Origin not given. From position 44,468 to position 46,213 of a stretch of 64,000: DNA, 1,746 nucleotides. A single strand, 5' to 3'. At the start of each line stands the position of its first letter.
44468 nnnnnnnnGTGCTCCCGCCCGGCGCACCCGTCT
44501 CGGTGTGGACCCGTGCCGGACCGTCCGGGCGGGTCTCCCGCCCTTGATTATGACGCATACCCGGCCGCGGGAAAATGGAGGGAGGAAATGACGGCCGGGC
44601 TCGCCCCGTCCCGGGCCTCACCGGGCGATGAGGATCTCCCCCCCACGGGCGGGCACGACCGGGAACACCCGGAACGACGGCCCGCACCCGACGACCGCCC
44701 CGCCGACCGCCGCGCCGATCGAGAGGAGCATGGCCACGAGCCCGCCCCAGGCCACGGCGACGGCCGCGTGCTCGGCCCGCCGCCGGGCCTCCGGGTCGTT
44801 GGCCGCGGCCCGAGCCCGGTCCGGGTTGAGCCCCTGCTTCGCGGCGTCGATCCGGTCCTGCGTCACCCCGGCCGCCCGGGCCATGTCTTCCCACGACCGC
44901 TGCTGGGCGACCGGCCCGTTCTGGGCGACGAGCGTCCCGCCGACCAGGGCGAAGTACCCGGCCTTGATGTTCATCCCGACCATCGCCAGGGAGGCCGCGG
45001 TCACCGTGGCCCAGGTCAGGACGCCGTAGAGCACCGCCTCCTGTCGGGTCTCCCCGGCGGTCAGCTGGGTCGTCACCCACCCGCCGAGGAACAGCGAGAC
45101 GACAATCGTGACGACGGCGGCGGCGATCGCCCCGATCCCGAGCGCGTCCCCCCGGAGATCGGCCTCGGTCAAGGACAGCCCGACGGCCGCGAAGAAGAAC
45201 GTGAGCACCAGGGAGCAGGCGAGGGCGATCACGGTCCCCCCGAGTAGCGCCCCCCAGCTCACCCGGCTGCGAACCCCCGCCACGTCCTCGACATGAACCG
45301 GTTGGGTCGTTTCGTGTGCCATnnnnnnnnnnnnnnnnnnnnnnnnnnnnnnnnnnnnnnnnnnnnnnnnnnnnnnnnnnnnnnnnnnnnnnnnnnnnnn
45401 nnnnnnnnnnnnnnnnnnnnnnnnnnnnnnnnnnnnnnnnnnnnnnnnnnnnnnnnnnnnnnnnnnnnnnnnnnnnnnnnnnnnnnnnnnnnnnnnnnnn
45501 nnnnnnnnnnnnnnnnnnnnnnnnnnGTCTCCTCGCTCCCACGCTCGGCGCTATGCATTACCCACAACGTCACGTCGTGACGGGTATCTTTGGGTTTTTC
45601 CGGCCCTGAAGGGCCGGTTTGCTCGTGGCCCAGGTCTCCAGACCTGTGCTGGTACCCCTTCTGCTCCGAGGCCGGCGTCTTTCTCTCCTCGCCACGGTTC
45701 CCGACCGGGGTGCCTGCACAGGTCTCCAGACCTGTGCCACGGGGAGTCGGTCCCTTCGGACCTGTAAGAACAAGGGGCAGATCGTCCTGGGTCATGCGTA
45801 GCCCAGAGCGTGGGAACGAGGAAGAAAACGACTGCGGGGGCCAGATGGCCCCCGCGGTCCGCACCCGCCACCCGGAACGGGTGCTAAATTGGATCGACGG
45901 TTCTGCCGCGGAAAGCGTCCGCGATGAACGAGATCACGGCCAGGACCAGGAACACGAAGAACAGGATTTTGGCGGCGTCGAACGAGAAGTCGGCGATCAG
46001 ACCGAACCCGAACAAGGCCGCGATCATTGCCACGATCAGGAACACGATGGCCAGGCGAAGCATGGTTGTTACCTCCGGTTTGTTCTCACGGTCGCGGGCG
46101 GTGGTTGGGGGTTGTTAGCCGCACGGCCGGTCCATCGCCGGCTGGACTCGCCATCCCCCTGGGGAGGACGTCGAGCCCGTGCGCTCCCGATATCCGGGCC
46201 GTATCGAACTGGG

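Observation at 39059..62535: Five oriented sigma-54 motifs define a candidate desiccation/general-stress regulon with its own NtrC-type activator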

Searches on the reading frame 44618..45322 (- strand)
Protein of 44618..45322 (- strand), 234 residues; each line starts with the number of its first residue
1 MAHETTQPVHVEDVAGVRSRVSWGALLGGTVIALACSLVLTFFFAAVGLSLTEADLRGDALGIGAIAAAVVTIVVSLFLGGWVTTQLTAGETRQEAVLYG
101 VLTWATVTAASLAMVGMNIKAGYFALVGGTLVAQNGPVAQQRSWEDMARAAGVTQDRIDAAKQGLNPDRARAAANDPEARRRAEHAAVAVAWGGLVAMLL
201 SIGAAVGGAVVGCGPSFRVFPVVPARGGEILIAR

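Call 64: search_protein_families(library=ncbifam, proteins=[window:44618-45322:-], max_evalue=0.01)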
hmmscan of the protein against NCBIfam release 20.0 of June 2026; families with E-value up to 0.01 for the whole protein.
window:44618-45322:- (234 aa): 0 families

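Call 67: find_homologous_proteins(query=window:44618-45322:-, max_evalue=0.00001)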
Query window:44618-45322:- (234 aa): 357 proteins with E <= 0.00001 among 8000 candidates; the best 120 are listed.
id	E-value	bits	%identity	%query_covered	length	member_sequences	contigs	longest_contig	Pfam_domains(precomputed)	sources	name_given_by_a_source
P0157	5.2e-141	486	100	100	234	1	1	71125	-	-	-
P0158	2.9e-113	395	80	99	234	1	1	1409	-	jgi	jgi:hypothetical protein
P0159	2.4e-109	382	76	100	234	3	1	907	-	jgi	-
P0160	3.1e-104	366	73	100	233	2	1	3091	-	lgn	-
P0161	6.9e-103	361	75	98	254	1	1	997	-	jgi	-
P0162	1.4e-101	357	72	100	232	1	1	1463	-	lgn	-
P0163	7.3e-99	348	75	94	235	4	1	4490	-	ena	-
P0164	1.2e-98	347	71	99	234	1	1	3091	-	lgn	-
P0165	1.2e-98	347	71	100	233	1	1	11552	-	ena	-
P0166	1.6e-97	344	69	100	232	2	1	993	-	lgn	-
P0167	8.9e-97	341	68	100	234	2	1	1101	-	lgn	-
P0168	7.9e-96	338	69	98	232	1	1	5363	-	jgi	jgi:hypothetical protein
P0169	4.8e-95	336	67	100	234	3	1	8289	-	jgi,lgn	-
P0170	5.3e-94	332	67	98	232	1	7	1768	-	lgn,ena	-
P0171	1.9e-93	330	67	100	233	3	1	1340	-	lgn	-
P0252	2.7e-70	255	57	92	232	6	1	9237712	-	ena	-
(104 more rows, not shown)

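Call 68: find_encoding_contigs(protein=P0252, flank=10000, max_places=2)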
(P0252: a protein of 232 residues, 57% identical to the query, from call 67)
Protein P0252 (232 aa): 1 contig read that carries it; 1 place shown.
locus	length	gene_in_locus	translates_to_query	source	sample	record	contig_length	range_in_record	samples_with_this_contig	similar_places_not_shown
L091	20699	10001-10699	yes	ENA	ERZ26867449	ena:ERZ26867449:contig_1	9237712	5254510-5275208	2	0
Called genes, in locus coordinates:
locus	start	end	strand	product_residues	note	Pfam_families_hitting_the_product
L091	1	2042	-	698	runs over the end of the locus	-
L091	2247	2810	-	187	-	PF02775:TPP_enzyme_C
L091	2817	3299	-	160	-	-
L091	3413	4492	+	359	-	PF00756:Esterase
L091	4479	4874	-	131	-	PF00072:Response_reg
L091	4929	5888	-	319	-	-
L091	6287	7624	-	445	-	PF01204:Trehalase, PF22422:MGH1-like_GH, PF01204:Trehalase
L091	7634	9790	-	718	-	PF02922:CBM_48, PF00128:Alpha-amylase (weak), PF21331:Isoamylase_C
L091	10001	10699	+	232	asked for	-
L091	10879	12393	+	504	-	PF00890:FAD_binding_2, PF01266:DAO, PF01494:FAD_binding_3 (faint), PF03486:HI0933_like (faint), PF07992:Pyr_redox_2 (weak), PF13450:NAD_binding_8, PF01593:Amino_oxidase (faint), PF00355:Rieske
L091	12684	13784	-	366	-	PF01408:GFO_IDH_MocA, PF22725:GFO_IDH_MocA_C3, PF02894:GFO_IDH_MocA_C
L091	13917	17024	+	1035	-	PF13442:Cytochrome_CBB3 (weak), PF07635:PSCyt1, PF07583:PSCyt2, PF07587:PSD1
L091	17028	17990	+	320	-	-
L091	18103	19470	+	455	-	PF07394:DUF1501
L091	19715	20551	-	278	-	PF00487:FA_desaturase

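Call 79: search_protein_families(library=pfam, proteins=[window:44618-45322:-], max_evalue=1)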
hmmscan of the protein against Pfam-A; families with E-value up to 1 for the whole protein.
window:44618-45322:- (234 aa): 1 family
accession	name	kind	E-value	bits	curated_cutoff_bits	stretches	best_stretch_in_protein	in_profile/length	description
PF06653.16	Claudin_3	-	0.4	11.1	28.7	1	60-144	7-93/163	Tight junction protein, Claudin-like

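Call 87: predict_structure(alignment_id=A3)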
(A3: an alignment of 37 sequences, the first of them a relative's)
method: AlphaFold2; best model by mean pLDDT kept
length: 234 residues; sequences in the alignment: 37
mean_pLDDT: 69.7   pTM: 0.61
mean pLDDT of the five models: 69.7, 68.6, 67.0, 62.8, 60.9
residues with pLDDT >= 90: 34; 70-90: 98; 50-70: 51; < 50: 51
segments of 3 or more residues with pLDDT < 50: 1-19, 121-142, 225-234
pLDDT, mean of each block of 10 residues (from residue 1): 40 45 86 91 82 69 81 92 81 83 91 72 40 37 60 68 61 70 79 86 91 64 47 39
secondary structure, 60 per line:
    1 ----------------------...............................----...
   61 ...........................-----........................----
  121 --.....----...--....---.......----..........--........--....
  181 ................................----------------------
elements in order: H23-53 H58-87 H93-116 H123-127 H137-140 H144-150 H155-164 H167-174 H177-212

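Call 89: fold_search(model_id=the predicted structure, library=pdb)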
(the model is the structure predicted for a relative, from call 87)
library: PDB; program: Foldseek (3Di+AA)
matches with E <= 10: 12; with E <= 0.001: 0
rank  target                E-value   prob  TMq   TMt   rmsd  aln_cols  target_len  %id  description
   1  5och_H                2.8e+00  0.06  0.18  0.10  24.2       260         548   15  The crystal structure of human ABCB8 in an outward-facing state (released 2018-07-25)
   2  9c7u_C                3.4e+00  0.15  0.21  0.24   5.6        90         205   21  Structure of the human truncated BOS complex in GDN (released 2024-08-21)
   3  5och_A                3.4e+00  0.06  0.18  0.10  24.5       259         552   15  The crystal structure of human ABCB8 in an outward-facing state (released 2018-07-25)
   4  5och_G                4.9e+00  0.02  0.14  0.08  25.1       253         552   18  The crystal structure of human ABCB8 in an outward-facing state (released 2018-07-25)
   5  8a1g_C                6.3e+00  0.04  0.15  0.18  24.5       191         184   11  Structure of the SNX1-SNX5 complex (released 2023-06-14)
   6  8abq_C                6.7e+00  0.04  0.16  0.19  23.6       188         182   13  Structure of the SNX1-SNX5 complex, Pt derivative (released 2023-06-21)
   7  6ek8                  6.7e+00  0.02  0.13  0.13  30.6       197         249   14  YaxB from Yersinia enterocolitica (released 2018-05-16)
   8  7yka_B                7.4e+00  0.03  0.12  0.21  17.5       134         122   12  Crystal structure of Fis1 (Mitochondrial fission 1 protein) (released 2023-08-02)
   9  9iqg_A                7.4e+00  0.02  0.14  0.07  23.2       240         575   17  Cryo-EM structure of MsRv1273c/72c from Mycobacterium smegmatis in the ATP|ADP+Vi-bound Occ (Vi) state (released 2025-05-14)
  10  3zx6_B                7.8e+00  0.02  0.16  0.13  49.0       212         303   19  Structure of Hamp(AF1503)-Tsr fusion - Hamp (A291V) mutant (released 2012-02-29)
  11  3lll_A                8.2e+00  0.03  0.18  0.15  37.3       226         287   11  Crystal structure of mouse pacsin2 F-BAR domain (released 2010-05-26)
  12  5mkk_B                8.2e+00  0.02  0.16  0.08  23.1       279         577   15  Crystal structure of the heterodimeric ABC transporter TmrAB, a homolog of the antigen translocation complex TAP (released 2017-01-18)

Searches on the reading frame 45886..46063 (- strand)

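Call 64: search_protein_families(library=ncbifam, proteins=[window:45886-46063:-], max_evalue=0.01)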
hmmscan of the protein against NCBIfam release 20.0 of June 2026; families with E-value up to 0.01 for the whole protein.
window:45886-46063:- (59 aa): 10 families
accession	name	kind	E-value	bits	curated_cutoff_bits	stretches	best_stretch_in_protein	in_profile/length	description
NF010228.0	PRK13682.1-3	equivalog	3.3e-17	62.2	71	1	1-55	1-55/57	hypothetical protein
NF010226.0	PRK13682.1-1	equivalog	1.2e-14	54.1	59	1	1-52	1-52/53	hypothetical protein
NF010229.0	PRK13682.1-4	equivalog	1.3e-14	54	52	1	1-48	1-48/53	hypothetical protein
NF010233.0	PRK13682.2-4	equivalog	2.8e-12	46.8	85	1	1-54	1-54/59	hypothetical protein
NF010227.0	PRK13682.1-2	equivalog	7.9e-10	38.7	73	1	1-49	1-49/52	hypothetical protein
NF010235.0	PRK13682.2-6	equivalog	9.8e-09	35.4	83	1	1-47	1-46/61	hypothetical protein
NF010230.0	PRK13682.1-5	equivalog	2.2e-07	31.1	89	1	1-47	1-47/53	hypothetical protein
NF010232.0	PRK13682.2-2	equivalog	7.2e-07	29.5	85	1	1-47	3-49/57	hypothetical protein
NF010234.0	PRK13682.2-5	equivalog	1.3e-06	28.6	70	1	1-47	1-47/57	hypothetical protein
NF010231.0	PRK13682.2-1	equivalog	2.7e-05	24.4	82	1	1-47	1-47/57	hypothetical protein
